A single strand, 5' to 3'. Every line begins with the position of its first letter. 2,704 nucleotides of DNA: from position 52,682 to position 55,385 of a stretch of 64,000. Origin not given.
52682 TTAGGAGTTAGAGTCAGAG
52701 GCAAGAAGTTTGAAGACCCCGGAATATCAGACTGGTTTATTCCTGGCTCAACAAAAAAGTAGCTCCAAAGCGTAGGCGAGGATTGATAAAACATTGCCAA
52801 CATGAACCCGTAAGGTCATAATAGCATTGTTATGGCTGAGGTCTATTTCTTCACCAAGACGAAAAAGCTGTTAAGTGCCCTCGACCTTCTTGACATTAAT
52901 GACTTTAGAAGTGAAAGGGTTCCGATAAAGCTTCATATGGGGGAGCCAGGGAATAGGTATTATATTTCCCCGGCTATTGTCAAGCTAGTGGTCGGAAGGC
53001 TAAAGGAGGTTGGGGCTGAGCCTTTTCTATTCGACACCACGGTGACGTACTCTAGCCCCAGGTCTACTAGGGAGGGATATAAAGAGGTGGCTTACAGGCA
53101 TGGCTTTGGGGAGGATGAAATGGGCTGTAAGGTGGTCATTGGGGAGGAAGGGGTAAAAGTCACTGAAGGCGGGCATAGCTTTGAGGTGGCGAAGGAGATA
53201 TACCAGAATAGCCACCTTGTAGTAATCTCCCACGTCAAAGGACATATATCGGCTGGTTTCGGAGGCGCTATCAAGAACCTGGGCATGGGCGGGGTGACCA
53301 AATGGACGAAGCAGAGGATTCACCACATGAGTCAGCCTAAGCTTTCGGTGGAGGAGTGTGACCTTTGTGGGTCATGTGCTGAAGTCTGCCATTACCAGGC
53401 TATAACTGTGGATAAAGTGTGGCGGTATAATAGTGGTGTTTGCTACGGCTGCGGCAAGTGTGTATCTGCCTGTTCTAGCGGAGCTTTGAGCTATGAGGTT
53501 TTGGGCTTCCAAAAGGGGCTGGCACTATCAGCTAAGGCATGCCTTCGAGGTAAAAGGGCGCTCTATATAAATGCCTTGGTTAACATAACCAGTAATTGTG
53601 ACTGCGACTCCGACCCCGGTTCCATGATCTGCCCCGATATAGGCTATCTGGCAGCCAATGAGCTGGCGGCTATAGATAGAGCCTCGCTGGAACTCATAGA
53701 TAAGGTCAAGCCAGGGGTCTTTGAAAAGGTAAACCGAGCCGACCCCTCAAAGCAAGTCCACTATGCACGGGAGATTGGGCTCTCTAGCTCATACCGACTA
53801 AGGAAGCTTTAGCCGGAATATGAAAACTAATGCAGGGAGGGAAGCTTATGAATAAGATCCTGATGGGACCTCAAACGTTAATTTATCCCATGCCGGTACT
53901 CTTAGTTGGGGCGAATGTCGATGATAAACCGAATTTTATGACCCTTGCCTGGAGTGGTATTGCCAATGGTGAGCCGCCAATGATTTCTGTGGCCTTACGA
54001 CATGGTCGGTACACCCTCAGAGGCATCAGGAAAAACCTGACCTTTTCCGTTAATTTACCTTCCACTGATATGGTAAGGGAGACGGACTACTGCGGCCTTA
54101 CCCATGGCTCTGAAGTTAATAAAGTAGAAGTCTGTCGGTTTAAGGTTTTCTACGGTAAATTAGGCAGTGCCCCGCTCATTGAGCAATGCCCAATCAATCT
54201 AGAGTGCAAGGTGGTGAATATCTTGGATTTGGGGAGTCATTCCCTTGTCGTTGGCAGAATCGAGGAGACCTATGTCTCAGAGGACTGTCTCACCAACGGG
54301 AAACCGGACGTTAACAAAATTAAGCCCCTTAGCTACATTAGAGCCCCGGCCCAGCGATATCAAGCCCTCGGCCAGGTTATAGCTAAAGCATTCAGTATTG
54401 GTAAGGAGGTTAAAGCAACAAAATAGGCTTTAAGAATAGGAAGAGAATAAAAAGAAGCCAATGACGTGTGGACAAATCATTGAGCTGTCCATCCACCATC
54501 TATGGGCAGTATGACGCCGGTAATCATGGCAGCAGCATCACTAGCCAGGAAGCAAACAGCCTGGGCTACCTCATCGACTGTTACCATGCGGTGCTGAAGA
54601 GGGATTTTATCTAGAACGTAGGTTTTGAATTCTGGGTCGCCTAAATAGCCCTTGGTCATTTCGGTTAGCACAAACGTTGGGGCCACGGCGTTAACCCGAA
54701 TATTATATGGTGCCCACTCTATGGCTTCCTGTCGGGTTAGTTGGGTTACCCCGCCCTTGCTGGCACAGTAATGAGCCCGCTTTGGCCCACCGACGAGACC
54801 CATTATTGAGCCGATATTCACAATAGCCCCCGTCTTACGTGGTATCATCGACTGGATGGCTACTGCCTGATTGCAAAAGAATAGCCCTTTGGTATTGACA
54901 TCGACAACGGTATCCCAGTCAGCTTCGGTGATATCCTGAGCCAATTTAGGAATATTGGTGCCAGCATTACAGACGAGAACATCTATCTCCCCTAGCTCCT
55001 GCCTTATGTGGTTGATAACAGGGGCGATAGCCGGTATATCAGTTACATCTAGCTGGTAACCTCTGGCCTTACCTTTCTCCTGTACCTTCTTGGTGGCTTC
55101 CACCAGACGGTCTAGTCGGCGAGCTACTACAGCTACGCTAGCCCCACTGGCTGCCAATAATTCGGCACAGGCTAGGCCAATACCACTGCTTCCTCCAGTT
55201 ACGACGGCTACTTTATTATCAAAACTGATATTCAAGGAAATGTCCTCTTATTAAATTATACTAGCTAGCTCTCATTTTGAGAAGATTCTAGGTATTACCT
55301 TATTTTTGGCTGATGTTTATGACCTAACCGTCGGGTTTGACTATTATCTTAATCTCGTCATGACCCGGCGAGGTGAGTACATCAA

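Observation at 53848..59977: Glycyl-radical enzyme with a Cys-Val-Ser thiyl loop, in a dehydrogenase-rich operon of unknown substrate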

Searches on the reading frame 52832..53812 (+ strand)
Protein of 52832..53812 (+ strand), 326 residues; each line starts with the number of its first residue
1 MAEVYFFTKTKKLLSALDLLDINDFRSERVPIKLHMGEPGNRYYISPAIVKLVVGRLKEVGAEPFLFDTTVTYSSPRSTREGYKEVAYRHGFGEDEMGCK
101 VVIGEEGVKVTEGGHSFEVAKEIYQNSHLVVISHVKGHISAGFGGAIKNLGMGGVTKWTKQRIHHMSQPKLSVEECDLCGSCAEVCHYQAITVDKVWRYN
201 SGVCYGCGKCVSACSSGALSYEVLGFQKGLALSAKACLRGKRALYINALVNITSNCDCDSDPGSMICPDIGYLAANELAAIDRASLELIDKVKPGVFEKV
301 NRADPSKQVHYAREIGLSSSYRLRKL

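Call 4: search_protein_families(library=pfam, proteins=[window:52832-53812:+])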
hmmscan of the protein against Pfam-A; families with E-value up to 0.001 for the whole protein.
window:52832-53812:+ (326 aa): 10 families
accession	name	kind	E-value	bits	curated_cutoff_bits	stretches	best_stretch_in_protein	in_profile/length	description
PF04015.17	DUF362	-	1.1e-30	107.6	24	1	30-286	1-199/200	Domain of unknown function (DUF362)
PF12838.12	Fer4_7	-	1.4e-08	35.5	27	1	176-218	2-52/52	4Fe-4S dicluster domain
PF00037.32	Fer4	-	1.6e-08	34.4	21.1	1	199-219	3-23/24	4Fe-4S binding domain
PF13187.11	Fer4_9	-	5.4e-07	30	27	1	176-218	2-51/52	4Fe-4S dicluster domain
PF12837.12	Fer4_6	-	2.1e-06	27.8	25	0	176-191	9-24/24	4Fe-4S binding domain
PF14697.11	Fer4_21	-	5.3e-05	23.7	35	1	174-215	6-52/59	4Fe-4S dicluster domain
PF13484.11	Fer4_16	-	0.00013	23.2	30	0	204-222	2-20/66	4Fe-4S double cluster binding domain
PF12797.12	Fer4_2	-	0.00014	22.1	24.5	0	199-215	5-21/22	4Fe-4S binding domain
PF13237.11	Fer4_10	-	0.00014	22.1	25.5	1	171-214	4-52/53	4Fe-4S dicluster domain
PF13183.11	Fer4_8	-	0.00018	22.4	27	0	165-188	43-66/68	4Fe-4S dicluster domain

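Call 33: search_protein_families(library=ncbifam, proteins=[window:52832-53812:+], max_evalue=1e-10)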
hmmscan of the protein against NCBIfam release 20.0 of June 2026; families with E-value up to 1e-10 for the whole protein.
window:52832-53812:+ (326 aa): 0 families

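Call 82: search_solved_structures(query=window:52832-53812:+, max_evalue=0.001)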
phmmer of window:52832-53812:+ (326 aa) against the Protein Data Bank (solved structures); distinct sequences matched with E-value up to 0.001: 12.
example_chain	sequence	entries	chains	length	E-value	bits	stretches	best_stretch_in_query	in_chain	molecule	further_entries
9sw6_G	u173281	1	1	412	2.7e-15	59.6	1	175-221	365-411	Polyferredoxin protein MvhB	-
7np8_A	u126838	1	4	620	6.6e-10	41.8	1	166-222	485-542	Coenzyme F420-dependent sulfite reductase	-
7npa_A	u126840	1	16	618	6.9e-09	38.5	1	167-226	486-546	Coenzyme F420-dependent sulfite reductase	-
8rvu_a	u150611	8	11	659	1.1e-06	31.3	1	168-222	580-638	H(2):CoB-CoM heterodisulfide,ferredoxin reductase subunit A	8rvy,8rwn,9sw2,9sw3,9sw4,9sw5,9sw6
9sfi_O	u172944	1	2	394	1.3e-06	31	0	174-220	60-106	Ferredoxin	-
8rvv_A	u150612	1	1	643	1.5e-06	30.8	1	168-222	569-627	H(2):CoB-CoM heterodisulfide,ferredoxin reductase subunit A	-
9eri_B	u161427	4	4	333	2.9e-05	26.6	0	179-218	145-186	Na(+)-translocating ferredoxin:NAD(+) oxidoreductase complex subunit B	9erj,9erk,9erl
9tn7_A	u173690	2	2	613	3.8e-05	26.2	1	168-219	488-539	Coenzyme F420 hydrogenase/dehydrogenase beta subunit domain protein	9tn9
7z0s_F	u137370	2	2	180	3.9e-05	26.1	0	168-220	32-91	Formate hydrogenlyase subunit 6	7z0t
9sfi_A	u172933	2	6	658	3.9e-05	26.1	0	168-221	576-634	CoB--CoM heterodisulfide reductase iron-sulfur subunit A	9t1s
7qv7_D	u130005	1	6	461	7.4e-05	25.2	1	172-222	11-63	Hydrogen dependent carbon dioxide reductase subunit HydA2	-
9bt4_G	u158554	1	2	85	0.00018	24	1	168-220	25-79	Pyruvate:Ferredoxin Oxidoreductase, subunit delta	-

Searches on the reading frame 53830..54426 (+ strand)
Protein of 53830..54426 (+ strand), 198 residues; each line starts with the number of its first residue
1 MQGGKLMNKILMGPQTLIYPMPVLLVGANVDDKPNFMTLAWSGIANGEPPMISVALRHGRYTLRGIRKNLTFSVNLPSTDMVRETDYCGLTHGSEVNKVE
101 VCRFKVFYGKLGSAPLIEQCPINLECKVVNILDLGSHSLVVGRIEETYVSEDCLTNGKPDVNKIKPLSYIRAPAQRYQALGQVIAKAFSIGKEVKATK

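Call 4: search_protein_families(library=pfam, proteins=[window:53830-54426:+])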
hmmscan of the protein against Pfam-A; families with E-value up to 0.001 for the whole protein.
window:53830-54426:+ (198 aa): 1 family
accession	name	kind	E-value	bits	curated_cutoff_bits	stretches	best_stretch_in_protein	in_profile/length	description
PF01613.24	Flavin_Reduct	-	2.5e-25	89.8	27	1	19-167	4-142/153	Flavin reductase like domain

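Call 33: search_protein_families(library=ncbifam, proteins=[window:53830-54426:+], max_evalue=1e-10)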
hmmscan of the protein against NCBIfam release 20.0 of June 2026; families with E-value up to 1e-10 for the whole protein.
window:53830-54426:+ (198 aa): 0 families

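Call 81: search_solved_structures(query=window:53830-54426:+, max_evalue=0.00001)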
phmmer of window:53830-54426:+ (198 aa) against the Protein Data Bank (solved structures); distinct sequences matched with E-value up to 0.00001: 6.
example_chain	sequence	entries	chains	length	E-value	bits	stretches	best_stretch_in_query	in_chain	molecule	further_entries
3bnk_A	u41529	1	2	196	3.7e-45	157.2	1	8-194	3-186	Flavoredoxin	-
2d5m_A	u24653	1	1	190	3.8e-37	131.1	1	11-195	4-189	flavoredoxin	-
2r6v_A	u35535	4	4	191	5.8e-14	55.4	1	15-168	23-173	Uncharacterized protein PH0856 | FMN-BINDING PROTEIN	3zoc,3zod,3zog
1eje_A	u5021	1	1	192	2.4e-10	43.6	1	16-170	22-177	FMN-BINDING PROTEIN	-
1usc_A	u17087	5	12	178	2.2e-08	37.2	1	19-159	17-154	PUTATIVE STYRENE MONOOXYGENASE SMALL COMPONENT | FLAVOREDOXIN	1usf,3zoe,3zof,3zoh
3e4v_A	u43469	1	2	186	3.9e-06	29.9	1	20-131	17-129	NADH:FMN oxidoreductase like protein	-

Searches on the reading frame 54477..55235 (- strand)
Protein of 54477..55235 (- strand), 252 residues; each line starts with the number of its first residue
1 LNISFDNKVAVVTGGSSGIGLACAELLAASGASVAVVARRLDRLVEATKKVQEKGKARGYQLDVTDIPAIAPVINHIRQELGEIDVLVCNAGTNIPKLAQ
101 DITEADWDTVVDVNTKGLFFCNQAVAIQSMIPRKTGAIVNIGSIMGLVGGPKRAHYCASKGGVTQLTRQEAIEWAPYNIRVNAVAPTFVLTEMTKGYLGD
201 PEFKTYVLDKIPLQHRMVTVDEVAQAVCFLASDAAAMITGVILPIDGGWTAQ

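Call 4: search_protein_families(library=pfam, proteins=[window:54477-55235:-])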
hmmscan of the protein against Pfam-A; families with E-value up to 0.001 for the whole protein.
window:54477-55235:- (252 aa): 4 families
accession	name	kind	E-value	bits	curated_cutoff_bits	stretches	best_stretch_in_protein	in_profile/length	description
PF13561.12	adh_short_C2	-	5.7e-62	209.8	27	1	17-250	6-236/236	Enoyl-(Acyl carrier protein) reductase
PF00106.31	adh_short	-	8e-58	195.6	26.6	1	8-196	1-189/195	short chain dehydrogenase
PF08659.16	KR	-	5.9e-14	52.8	22.6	1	11-160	4-153/180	KR domain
PF23441.1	SDR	-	1.3e-06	28.4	27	1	7-248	7-254/258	SDR-like rossmann domain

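Call 32: search_solved_structures(query=window:54477-55235:-, max_evalue=1e-30)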
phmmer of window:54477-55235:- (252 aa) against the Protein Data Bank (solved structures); distinct sequences matched with E-value up to 1e-30: 181 (the best 60 are shown).
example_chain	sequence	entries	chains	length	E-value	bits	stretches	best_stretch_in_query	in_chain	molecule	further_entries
4j2h_A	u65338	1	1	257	1.4e-51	178.6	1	7-251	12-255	Short chain alcohol dehydrogenase-related dehydrogenase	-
3awd_A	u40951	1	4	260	7.5e-47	163.2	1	3-250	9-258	Putative polyol dehydrogenase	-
4jro_A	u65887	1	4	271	8.5e-44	153.2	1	4-249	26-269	FabG protein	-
1vl8_A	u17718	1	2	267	4.1e-43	151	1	7-251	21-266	Gluconate 5-dehydrogenase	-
3osu_A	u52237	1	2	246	6.9e-43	150.2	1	8-249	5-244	3-oxoacyl-[acyl-carrier-protein] reductase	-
3sj7_A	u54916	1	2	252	7.1e-43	150.2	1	8-249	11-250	3-oxoacyl-(Acyl-carrier-protein) reductase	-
3woh_A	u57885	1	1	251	9.4e-43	149.8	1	6-249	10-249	SiaM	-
4iuy_A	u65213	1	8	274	1.3e-42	149.3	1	6-251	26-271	Short chain dehydrogenase/reductase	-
1i01_A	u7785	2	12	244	1.9e-42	148.8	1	4-249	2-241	BETA-KETOACYL [ACP] REDUCTASE | 3-oxoacyl-[acyl-carrier protein] reductase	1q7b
6xew_A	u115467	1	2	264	1.9e-42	148.8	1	4-251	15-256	2,3-butanediol dehydrogenase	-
6vsp_A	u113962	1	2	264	1.9e-42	148.8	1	4-251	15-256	2,3-butanediol dehydrogenase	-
6t7m_A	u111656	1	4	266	2.2e-42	148.6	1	2-249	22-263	3-oxoacyl-[acyl-carrier-protein] reductase FabG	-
2uvd_A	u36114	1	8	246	2.7e-42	148.3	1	7-249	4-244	3-OXOACYL-(ACYL-CARRIER-PROTEIN) REDUCTASE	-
6t77_A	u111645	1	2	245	3.7e-42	147.9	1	3-249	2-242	3-oxoacyl-ACP reductase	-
6t5x_A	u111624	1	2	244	3.9e-42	147.8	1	4-249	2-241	3-oxoacyl-[acyl-carrier-protein] reductase FabG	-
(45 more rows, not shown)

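Call 33: search_protein_families(library=ncbifam, proteins=[window:54477-55235:-], max_evalue=1e-10)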
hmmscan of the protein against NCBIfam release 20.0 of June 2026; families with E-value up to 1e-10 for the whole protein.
window:54477-55235:- (252 aa): 212 families (the best 25 are shown)
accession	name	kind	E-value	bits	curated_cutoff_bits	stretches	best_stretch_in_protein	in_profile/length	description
NF004791.0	PRK06138.1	equivalog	6e-68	228.9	312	1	6-252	4-252/252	SDR family oxidoreductase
NF052558.1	MBtsdlDhBudC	equivalog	4e-67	226.4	270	1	5-251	1-243/250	meso-2,3-butanediol dehydrogenase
NF005559.1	PRK07231.1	subfamily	3e-66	223.5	215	1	5-250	2-248/249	glucose 1-dehydrogenase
NF006070.0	PRK08213.1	subfamily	1.5e-64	218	279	1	5-251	10-258/259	gluconate 5-dehydrogenase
TIGR01830.1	3oxo_ACP_reduc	equivalog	2.7e-64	217.1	297.75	1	10-248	1-237/239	3-oxoacyl-[acyl-carrier-protein] reductase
NF005309.0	PRK06841.1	subfamily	1.5e-63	214.7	286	1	2-251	10-254/255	GolD/DthD family dehydrogenase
NF009466.0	PRK12826.1-2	subfamily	2.9e-63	213.6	222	1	7-250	3-245/248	3-oxoacyl-ACP reductase FabG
NF004818.0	PRK06172.1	equivalog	2.9e-59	200.4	336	1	1-252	1-253/253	SDR family oxidoreductase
NF004197.0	PRK05653.1-1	equivalog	1.2e-58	198.7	332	1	1-250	1-247/249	3-oxoacyl-ACP reductase FabG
NF004198.0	PRK05653.1-3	equivalog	3.8e-56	190.3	296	1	5-249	5-246/248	3-oxoacyl-ACP reductase FabG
NF006693.0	PRK09242.1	equivalog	7e-56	189.2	328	1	5-250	8-254/258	SDR family oxidoreductase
NF005390.0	PRK06935.1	equivalog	2.1e-55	187.9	369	1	4-251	12-257/258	2-dehydro-3-deoxy-D-gluconate 5-dehydrogenase KduD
NF005067.0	PRK06484.1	equivalog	2.4e-55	188.1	713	1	6-251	8-253/524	short chain dehydrogenase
NF009093.0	PRK12429.1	subfamily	1.4e-54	185.1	258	1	5-252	3-259/259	3-hydroxybutyrate dehydrogenase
TIGR01963.1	PHB_DH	subfamily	2.1e-54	184.5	307.05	1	8-252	2-255/255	3-hydroxybutyrate dehydrogenase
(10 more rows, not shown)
